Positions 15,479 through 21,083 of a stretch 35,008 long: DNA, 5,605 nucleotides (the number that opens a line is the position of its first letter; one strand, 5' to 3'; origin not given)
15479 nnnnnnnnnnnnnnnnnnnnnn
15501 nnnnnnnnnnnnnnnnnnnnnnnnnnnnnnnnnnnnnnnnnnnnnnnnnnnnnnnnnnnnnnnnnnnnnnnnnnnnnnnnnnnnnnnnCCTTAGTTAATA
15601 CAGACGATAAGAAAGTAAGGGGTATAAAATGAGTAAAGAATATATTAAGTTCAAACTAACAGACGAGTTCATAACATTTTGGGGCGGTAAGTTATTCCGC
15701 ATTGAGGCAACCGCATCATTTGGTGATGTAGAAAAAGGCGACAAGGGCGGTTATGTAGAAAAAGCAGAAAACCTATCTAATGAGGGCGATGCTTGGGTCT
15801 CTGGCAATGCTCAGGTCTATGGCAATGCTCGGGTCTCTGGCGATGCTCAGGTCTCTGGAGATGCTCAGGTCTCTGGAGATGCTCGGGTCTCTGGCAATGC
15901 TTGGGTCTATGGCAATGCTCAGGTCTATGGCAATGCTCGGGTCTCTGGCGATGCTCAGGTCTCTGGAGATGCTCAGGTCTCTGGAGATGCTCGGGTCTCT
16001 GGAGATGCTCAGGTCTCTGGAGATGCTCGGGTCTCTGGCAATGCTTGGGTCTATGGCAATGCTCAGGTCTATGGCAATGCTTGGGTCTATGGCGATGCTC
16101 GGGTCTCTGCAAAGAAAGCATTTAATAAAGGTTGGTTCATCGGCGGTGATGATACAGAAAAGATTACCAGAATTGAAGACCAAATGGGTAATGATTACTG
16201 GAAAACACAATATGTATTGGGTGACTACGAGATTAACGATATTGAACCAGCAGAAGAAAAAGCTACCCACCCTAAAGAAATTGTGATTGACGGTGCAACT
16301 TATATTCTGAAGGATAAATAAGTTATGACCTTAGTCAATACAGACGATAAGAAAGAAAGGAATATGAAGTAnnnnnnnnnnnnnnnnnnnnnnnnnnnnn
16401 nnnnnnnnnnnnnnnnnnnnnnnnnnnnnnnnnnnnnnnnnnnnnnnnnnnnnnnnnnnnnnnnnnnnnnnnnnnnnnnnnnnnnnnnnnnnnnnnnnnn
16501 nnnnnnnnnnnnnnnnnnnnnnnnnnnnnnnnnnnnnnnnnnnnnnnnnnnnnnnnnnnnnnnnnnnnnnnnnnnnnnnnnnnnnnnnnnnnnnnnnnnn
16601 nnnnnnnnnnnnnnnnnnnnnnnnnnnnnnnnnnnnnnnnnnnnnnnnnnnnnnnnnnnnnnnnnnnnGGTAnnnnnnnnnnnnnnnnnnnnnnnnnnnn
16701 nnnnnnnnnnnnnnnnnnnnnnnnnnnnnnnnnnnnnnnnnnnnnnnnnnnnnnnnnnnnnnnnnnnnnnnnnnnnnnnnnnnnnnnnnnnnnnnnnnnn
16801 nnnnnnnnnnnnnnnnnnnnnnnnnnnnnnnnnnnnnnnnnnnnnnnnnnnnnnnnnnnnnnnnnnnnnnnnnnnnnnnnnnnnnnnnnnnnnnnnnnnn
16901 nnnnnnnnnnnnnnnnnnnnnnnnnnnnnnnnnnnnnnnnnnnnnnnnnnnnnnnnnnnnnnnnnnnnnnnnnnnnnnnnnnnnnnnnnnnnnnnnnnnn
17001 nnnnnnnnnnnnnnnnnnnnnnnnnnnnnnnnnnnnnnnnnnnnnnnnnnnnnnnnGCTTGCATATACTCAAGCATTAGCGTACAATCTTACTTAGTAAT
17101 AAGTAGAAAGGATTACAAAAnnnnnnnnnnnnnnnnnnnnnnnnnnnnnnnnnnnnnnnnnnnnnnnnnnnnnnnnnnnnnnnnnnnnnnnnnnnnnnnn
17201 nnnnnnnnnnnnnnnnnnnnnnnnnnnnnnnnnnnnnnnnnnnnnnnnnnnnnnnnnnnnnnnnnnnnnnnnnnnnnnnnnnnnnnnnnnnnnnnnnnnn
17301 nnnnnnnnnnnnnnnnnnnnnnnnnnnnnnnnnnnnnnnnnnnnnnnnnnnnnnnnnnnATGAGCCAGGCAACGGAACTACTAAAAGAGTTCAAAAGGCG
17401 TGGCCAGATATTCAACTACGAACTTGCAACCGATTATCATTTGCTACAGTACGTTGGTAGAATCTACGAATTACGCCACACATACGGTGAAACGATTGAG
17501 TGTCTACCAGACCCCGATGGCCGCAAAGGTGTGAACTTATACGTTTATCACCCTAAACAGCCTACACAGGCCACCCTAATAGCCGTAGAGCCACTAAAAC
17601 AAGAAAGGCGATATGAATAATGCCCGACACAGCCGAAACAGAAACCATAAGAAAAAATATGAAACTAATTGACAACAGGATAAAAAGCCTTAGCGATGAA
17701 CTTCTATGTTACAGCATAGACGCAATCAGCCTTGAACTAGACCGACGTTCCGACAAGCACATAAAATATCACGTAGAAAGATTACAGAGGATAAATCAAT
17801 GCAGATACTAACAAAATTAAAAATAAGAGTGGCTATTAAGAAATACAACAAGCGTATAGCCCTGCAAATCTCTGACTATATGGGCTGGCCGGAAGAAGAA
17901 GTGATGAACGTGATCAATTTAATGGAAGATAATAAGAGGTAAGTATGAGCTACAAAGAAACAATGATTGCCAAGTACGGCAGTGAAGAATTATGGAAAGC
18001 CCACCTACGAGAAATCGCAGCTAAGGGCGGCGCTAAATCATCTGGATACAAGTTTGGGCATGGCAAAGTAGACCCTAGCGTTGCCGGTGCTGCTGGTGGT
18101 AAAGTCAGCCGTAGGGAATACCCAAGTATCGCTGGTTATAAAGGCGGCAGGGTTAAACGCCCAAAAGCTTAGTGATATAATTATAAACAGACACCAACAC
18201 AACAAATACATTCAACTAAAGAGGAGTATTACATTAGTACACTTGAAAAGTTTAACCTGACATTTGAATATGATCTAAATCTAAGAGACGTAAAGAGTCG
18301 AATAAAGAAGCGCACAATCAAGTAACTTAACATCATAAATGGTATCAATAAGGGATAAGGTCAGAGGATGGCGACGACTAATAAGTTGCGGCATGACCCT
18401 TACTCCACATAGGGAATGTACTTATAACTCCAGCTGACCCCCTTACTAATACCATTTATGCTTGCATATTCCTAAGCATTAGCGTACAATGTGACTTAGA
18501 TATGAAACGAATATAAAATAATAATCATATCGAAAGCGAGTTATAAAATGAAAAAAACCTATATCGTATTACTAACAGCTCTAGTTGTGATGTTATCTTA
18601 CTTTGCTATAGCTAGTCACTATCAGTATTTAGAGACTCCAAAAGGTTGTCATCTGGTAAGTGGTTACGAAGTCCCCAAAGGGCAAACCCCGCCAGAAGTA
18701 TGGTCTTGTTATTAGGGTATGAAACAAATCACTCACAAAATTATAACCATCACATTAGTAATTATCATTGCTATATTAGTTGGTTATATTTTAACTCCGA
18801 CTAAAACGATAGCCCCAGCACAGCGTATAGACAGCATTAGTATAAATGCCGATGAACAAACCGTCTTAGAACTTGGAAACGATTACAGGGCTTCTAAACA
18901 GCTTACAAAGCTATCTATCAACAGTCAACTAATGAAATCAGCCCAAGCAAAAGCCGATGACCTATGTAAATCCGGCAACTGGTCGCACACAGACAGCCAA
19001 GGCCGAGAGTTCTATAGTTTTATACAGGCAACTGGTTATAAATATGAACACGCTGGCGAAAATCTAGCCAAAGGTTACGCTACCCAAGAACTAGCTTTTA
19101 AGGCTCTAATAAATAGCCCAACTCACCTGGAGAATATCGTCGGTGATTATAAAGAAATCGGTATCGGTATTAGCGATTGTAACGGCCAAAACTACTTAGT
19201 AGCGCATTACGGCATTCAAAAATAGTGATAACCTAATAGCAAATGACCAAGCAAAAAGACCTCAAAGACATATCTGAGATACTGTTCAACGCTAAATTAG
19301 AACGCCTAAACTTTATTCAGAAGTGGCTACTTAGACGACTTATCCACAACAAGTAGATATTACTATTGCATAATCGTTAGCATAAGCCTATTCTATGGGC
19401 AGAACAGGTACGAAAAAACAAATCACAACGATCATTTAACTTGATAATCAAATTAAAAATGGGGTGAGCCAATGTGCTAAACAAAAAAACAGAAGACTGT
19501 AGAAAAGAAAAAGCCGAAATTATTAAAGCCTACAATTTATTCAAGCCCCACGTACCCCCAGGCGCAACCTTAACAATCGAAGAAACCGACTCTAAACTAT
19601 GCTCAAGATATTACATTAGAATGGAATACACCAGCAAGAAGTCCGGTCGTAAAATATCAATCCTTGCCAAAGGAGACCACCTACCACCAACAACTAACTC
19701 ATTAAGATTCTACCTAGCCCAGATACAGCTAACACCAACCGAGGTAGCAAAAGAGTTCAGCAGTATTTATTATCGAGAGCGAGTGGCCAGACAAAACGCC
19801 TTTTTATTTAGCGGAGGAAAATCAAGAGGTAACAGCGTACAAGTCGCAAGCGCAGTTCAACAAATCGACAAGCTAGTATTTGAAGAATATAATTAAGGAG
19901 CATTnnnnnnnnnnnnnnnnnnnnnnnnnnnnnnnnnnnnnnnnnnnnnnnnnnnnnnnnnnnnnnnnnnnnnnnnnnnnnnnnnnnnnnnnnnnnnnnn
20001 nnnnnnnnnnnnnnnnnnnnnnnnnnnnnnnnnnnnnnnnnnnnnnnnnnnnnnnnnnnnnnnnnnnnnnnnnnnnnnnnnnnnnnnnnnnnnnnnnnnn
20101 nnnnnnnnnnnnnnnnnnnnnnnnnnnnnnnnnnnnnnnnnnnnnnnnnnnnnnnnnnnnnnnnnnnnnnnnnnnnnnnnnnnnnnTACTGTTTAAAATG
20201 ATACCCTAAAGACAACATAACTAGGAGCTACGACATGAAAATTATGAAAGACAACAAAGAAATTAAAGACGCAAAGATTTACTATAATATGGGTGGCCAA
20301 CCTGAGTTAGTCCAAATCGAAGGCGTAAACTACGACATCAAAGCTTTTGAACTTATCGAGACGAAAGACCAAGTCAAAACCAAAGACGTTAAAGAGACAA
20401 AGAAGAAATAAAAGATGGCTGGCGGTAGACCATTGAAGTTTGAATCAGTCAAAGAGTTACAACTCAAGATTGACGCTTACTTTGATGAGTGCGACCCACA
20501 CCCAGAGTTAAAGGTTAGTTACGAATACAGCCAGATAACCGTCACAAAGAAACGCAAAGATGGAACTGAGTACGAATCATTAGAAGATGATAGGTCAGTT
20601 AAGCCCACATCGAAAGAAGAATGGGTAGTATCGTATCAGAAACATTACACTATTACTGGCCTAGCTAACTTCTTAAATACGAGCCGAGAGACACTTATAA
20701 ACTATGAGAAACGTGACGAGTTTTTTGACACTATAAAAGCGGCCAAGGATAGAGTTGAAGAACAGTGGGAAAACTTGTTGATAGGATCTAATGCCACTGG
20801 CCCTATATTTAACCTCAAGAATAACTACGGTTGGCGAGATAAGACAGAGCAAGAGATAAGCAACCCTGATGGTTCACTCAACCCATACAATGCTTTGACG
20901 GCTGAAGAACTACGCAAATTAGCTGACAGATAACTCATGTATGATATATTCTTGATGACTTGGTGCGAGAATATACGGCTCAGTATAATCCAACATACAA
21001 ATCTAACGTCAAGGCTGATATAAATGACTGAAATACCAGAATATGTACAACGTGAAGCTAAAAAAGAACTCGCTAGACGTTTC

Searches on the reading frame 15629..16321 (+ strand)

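Call 52: search_protein_families(library=pfam, max_evalue=0.01, proteins=[window:15629-16321:+])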
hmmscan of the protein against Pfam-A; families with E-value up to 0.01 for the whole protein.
window:15629-16321:+ (230 aa): 3 families
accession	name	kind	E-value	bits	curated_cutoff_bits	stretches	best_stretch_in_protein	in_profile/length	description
PF18836.7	B_solenoid_ydck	-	5.7e-31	104.2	30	6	61-77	1-17/17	YdcK Beta solenoid repeat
PF04519.19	Bactofilin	-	4.2e-07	30.6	27.9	1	63-135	15-82/98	Polymer-forming cytoskeletal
PF02149.25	KA1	-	0.01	16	23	0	86-95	24-33/45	Kinase associated domain 1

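Call 87: search_protein_families(library=phrogs, max_evalue=0.01, proteins=[window:15629-16321:+])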
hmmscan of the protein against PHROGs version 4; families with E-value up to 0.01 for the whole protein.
window:15629-16321:+ (230 aa): 15 families
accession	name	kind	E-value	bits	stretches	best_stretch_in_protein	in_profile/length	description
phrog_7964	-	unknown function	1.5e-63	215.2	1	5-162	25-183/269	-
phrog_5070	-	unknown function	1.5e-57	195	1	7-166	4-170/182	-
phrog_20532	-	unknown function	4.2e-19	69.8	2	93-111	1-19/100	-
phrog_20149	-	unknown function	4.1e-14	53.4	1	7-55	4-53/53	-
phrog_31248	-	unknown function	8.8e-14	52.8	2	56-125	77-146/200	-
phrog_36281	-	unknown function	5.9e-08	33.5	1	49-159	160-270/290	-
phrog_4549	-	tail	6.5e-08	32.2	2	71-199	6-130/869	tail fiber protein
phrog_697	-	head and packaging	5.3e-05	21.7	1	49-151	1134-1236/2079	structural protein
phrog_5353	-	unknown function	9.1e-05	23.1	1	53-153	31-137/256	-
phrog_13163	-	tail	0.00013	21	1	61-120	29-87/976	baseplate wedge subunit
phrog_17490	-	unknown function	0.00035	21.1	0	87-132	72-117/266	-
phrog_29908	-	unknown function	0.00035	20.4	1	104-187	286-371/596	-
phrog_1469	-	tail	0.00079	17.4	1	62-120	30-87/2607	baseplate wedge subunit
phrog_3269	-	tail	0.0035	17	0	48-122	368-443/689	tail protein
phrog_8215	-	tail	0.0037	16.6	1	61-143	222-306/1000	baseplate wedge initiator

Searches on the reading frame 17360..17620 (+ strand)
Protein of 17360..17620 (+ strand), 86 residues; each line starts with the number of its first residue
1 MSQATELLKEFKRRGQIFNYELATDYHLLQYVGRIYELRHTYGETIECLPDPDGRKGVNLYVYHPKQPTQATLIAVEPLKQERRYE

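Call 9: search_protein_families(library=pfam, max_evalue=0.01, proteins=[window:17360-17620:+])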
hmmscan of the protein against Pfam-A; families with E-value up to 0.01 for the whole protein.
window:17360-17620:+ (86 aa): 1 family
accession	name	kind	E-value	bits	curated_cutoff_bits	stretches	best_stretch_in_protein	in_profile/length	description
PF14090.12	HTH_39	-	0.0015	18.8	21.3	1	2-40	1-39/70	Winged helix-turn-helix domain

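Call 44: search_protein_families(library=phrogs, max_evalue=0.01, proteins=[window:17360-17620:+])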
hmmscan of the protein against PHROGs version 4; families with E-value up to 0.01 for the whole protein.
window:17360-17620:+ (86 aa): 0 families

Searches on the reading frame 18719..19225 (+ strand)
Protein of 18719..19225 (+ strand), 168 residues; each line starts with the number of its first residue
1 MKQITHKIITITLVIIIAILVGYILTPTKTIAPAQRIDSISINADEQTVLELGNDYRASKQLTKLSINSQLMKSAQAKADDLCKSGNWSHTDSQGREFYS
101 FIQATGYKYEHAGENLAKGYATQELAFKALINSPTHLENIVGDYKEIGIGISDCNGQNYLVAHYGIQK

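Call 9: search_protein_families(library=pfam, max_evalue=0.01, proteins=[window:18719-19225:+])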
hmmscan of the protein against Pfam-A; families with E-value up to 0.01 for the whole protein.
window:18719-19225:+ (168 aa): 1 family
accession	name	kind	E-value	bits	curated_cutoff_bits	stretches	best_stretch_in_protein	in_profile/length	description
PF00188.32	CAP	-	5.5e-20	72.8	21.1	1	50-164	1-117/117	Cysteine-rich secretory protein family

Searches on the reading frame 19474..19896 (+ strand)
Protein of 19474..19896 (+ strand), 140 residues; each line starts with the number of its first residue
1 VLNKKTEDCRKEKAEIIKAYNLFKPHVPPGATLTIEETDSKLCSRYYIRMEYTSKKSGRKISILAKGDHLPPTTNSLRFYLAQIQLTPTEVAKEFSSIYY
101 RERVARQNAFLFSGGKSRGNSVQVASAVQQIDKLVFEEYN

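Call 9: search_protein_families(library=pfam, max_evalue=0.01, proteins=[window:19474-19896:+])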
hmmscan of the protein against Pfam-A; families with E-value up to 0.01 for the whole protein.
window:19474-19896:+ (140 aa): 0 families

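Call 41: find_homologous_proteins(query=window:19474-19896:+, max_evalue=0.001)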
Query window:19474-19896:+ (140 aa): 2 proteins with E <= 0.001 among 17 candidates.
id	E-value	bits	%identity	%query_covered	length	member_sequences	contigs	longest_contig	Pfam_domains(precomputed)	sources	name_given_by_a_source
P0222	1.4e-85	302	99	100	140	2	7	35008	-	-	-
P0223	7.7e-35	138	55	89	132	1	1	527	-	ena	-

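Call 44: search_protein_families(library=phrogs, max_evalue=0.01, proteins=[window:19474-19896:+])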
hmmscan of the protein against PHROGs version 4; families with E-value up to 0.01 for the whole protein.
window:19474-19896:+ (140 aa): 0 families

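Call 47: search_protein_representatives(alignment_id=A2)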
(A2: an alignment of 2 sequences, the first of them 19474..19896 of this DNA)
Query: 2 sequences, 143 profile positions. Proteins with E-value up to 0.001 (for the whole library): 38; up to 1e-10: 36; up to 1e-30: 7. The best 38 are listed.
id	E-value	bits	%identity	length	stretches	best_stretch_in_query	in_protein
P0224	5.9e-42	159.0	-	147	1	10-139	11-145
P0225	9.7e-38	145.3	-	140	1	13-139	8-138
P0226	1.7e-34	134.8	-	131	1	14-129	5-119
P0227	7.0e-33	129.5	-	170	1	15-121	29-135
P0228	5.1e-32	126.7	-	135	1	12-137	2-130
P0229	5.6e-32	126.6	-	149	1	16-113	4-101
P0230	2.7e-31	124.4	-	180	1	18-138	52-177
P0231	1.8e-29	118.5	-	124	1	16-138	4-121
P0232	9.0e-29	116.2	-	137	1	14-140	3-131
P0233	3.8e-28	114.2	-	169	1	12-116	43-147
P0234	6.8e-28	113.4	-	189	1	12-121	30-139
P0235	1.4e-27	112.3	-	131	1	16-139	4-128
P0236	1.8e-26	108.7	-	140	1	22-138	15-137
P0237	2.7e-26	108.2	-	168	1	7-138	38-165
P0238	9.6e-26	106.4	-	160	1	10-113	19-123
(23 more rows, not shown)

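Call 50: search_solved_structures(query=A3, max_evalue=10)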
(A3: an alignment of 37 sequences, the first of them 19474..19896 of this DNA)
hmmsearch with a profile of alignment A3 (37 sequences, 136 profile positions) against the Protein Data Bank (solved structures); distinct sequences matched with E-value up to 10: 6.
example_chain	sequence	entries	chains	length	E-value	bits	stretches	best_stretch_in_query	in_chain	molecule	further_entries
1r0v_A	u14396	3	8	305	0.38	13.5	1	75-133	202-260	tRNA-intron endonuclease | Putative tRNA-intron endonuclease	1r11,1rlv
5uin_A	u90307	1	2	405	0.38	13.5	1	7-55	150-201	Formyltransferase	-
5uij_A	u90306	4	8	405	0.39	13.5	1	7-55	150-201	Formyltransferase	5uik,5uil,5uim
2gjw_A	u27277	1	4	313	0.4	13.4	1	75-133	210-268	tRNA-splicing endonuclease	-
3p1y_A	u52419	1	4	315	0.48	13.2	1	75-133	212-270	tRNA-splicing endonuclease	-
1ea9_C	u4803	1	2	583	1.3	11.8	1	66-124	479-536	CYCLOMALTODEXTRINASE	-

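Call 51: search_protein_families(library=pfam, alignment_id=A3, max_evalue=1)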
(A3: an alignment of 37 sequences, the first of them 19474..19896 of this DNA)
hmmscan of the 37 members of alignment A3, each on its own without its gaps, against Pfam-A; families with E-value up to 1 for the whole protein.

A. member 1, window:19474-19896:+ (140 aa): 1 family
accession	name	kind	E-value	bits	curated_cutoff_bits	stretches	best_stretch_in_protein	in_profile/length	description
PF16022.11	DUF4783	-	0.092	13.3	24.1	1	2-68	28-90/102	Domain of unknown function (DUF4783)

B. families by the number of members that match (of 37 scanned): 4 families
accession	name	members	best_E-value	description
PF13969.11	Pab87_oct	1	0.061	Pab87 octamerisation domain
PF16022.11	DUF4783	1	0.092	Domain of unknown function (DUF4783)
PF14408.11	Actino_peptide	1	0.15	Ribosomally synthesised peptide in actinomycetes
PF19970.4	VMAP-M9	1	0.24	vWA-MoxR associated protein middle region (VMAP-M) 9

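Call 54: predict_structure(alignment_id=A3)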
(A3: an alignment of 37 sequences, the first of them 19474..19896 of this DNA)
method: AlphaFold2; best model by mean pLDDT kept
length: 140 residues; sequences in the alignment: 37
mean_pLDDT: 92.2   pTM: 0.80
mean pLDDT of the five models: 92.2, 91.4, 91.0, 88.3, 87.9
residues with pLDDT >= 90: 105; 70-90: 33; 50-70: 2; < 50: 0
segments of 3 or more residues with pLDDT < 50: none
pLDDT, mean of each block of 10 residues (from residue 1): 74 94 97 97 97 96 98 97 97 96 93 81 86 90
secondary structure, 60 per line:
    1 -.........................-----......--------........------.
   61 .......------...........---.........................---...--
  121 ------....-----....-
elements in order: H2-26 E32-37 E46-53 E60-67 H74-84 H88-112 H127-130 H136-139

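Call 56: fold_search(model_id=the predicted structure, library=pdb)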
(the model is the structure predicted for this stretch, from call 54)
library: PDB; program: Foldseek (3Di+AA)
matches with E <= 10: 775; with E <= 0.001: 0
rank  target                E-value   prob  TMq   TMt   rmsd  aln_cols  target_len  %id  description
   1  9xps_5                8.2e-02  0.21  0.22  0.15  17.6       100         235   12  The neck structure of the Phage Phikz (released 2026-02-11)
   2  9cq3_C                1.2e-01  0.25  0.24  0.15  18.7       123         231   15  The gap-filling complex with Pol mu engaged in the NHEJ pathway (released 2025-04-23)
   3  2bw3_A                1.4e-01  0.12  0.20  0.08  16.5       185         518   12  Three-dimensional structure of the Hermes DNA transposase (released 2005-07-28)
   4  9n81_C                1.7e-01  0.21  0.24  0.15  18.6       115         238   16  A gap-filling complex with Pol mu engaged in the NHEJ Pathway (released 2025-04-23)
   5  6g2j_C                2.2e-01  0.60  0.27  0.19   8.8        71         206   18  Mouse mitochondrial complex I in the active state (released 2018-06-06)
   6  8uep_1C               2.5e-01  0.60  0.28  0.19   7.8        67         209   21  In-situ complex I, Active-Q10 (State-alpha) (released 2024-06-19)
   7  8zo8_S3               3.2e-01  0.60  0.25  0.18   5.3        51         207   24  Respirasome open state 3 in presence of metformin (SC-MetO3) (released 2025-11-19)
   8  9n82_c                3.2e-01  0.15  0.24  0.15  18.3       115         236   16  The ligation (AMP-Lys) complex in the NHEJ pathway (released 2025-04-23)
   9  8ud1_1C               3.4e-01  0.60  0.25  0.18   5.4        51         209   24  High resolution in-situ structure of complex I in respiratory supercomplex (composite) (released 2024-06-19)
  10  8s05_B                3.6e-01  0.15  0.18  0.08  14.9        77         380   14  ArnAB complex an archaeal ortholog of the Sec23/24 core motif (released 2025-10-29)
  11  6dzk_Y                4.1e-01  0.38  0.27  0.33   5.5        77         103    6  Cryo-EM Structure of Mycobacterium smegmatis C(minus) 30S ribosomal subunit with MPY (released 2018-09-19)
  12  8igd_A                4.1e-01  0.21  0.22  0.33   7.3        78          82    9  The crystal structure of the minimal interaction domains of DRB7.2:DRB4 complex (released 2024-06-26)
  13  9xps_8                4.1e-01  0.13  0.24  0.17  16.0        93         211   12  The neck structure of the Phage Phikz (released 2026-02-11)
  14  8iao_C                4.3e-01  0.57  0.25  0.19   5.4        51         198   20  Respiratory complex CI:CIII2, type I, Wild type mouse under thermoneutral temperature (released 2024-09-18)
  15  3vyx_A                4.3e-01  0.30  0.22  0.30   8.0        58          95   17  Structural insights into RISC assembly facilitated by dsRNA binding domains of human RNA helicase (DHX9) (released 2013-02-13)
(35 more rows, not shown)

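Call 59: find_related_loci(query=A4, collection=viral_contigs, flank=10000)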
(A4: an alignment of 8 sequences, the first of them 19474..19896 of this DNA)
Query A4 (140 aa) in viral_contigs; peptide patterns used: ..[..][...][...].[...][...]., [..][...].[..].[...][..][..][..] (x = any residue, [..] = any of these).
36 stretches matched a pattern, but none encodes a relative of the query by tblastn (E <= 1e-3).

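Call 79: search_dna_similar(query=window:19474-19896:+, collection=phages, mode=protein, max_rows=20, max_evalue=1)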
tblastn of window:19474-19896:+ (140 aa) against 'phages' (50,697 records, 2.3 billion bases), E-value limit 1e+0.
No match.

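Call 86: fold_search(model_id=the predicted structure, library=viral)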
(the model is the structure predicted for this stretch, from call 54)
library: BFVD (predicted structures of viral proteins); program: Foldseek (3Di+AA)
matches with E <= 10: 1356; with E <= 0.001: 0
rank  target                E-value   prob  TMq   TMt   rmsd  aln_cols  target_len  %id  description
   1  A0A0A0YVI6            1.5e-02  0.41  0.20  0.11  19.0       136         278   12  Ryanodine receptor Ryr domain-containing protein [Erwinia phage phiEa2809]
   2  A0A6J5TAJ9            3.4e-02  0.95  0.26  0.26   3.6        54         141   17  Uncharacterized protein [uncultured Caudovirales phage]
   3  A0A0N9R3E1            5.0e-02  0.23  0.19  0.17  13.6       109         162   18  Uncharacterized protein [Chrysochromulina ericina virus CeV-01B]
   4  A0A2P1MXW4            6.0e-02  0.91  0.40  0.44   8.8       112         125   15  Uncharacterized protein [Staphylococcus phage phiSA_BS1]
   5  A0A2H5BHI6            7.7e-02  0.94  0.36  0.26   3.7        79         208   18  (no name in the UniProt tables at hand)
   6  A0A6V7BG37            8.7e-02  0.28  0.27  0.27  11.2       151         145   13  (no name in the UniProt tables at hand)
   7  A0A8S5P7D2            9.8e-02  0.72  0.32  0.42   8.8       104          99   13  Uncharacterized protein [Siphoviridae sp. ctmYS12]
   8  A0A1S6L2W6            1.0e-01  0.41  0.22  0.15   8.9        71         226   18  Putative transcriptional repressor protein [Erwinia phage vB_EamM_Yoloswag]
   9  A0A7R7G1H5            1.1e-01  0.51  0.21  0.09   7.9        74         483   12  (no name in the UniProt tables at hand)
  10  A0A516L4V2            1.2e-01  0.15  0.18  0.21  13.9       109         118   15  (no name in the UniProt tables at hand)
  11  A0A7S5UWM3            1.3e-01  0.51  0.31  0.28   7.7       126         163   13  (no name in the UniProt tables at hand)
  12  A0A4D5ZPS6            1.3e-01  0.44  0.28  0.38   5.8        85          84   14  (no name in the UniProt tables at hand)
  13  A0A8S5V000            1.3e-01  0.35  0.22  0.25  29.1       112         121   15  Picornaviridae P3A protein [Siphoviridae sp. ctJT77]
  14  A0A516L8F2            1.3e-01  0.35  0.27  0.30   9.8       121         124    9  (no name in the UniProt tables at hand)
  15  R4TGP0                1.3e-01  0.77  0.35  0.29   5.5        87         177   10  Uncharacterized protein [Halogranum tailed virus 1]
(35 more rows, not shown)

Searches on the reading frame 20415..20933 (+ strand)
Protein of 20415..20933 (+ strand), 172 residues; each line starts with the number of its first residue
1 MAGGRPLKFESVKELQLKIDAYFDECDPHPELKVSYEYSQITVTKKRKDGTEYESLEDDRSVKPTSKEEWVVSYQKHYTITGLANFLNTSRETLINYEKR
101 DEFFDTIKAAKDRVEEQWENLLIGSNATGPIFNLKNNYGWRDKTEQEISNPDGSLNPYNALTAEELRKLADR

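Call 9: search_protein_families(library=pfam, max_evalue=0.01, proteins=[window:20415-20933:+])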
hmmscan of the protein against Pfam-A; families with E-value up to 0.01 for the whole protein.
window:20415-20933:+ (172 aa): 1 family
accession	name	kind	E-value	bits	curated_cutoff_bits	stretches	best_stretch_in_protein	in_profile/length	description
PF16677.11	GP3_package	-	4.1e-23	82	29.4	1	4-145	1-104/105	DNA-packaging protein gp3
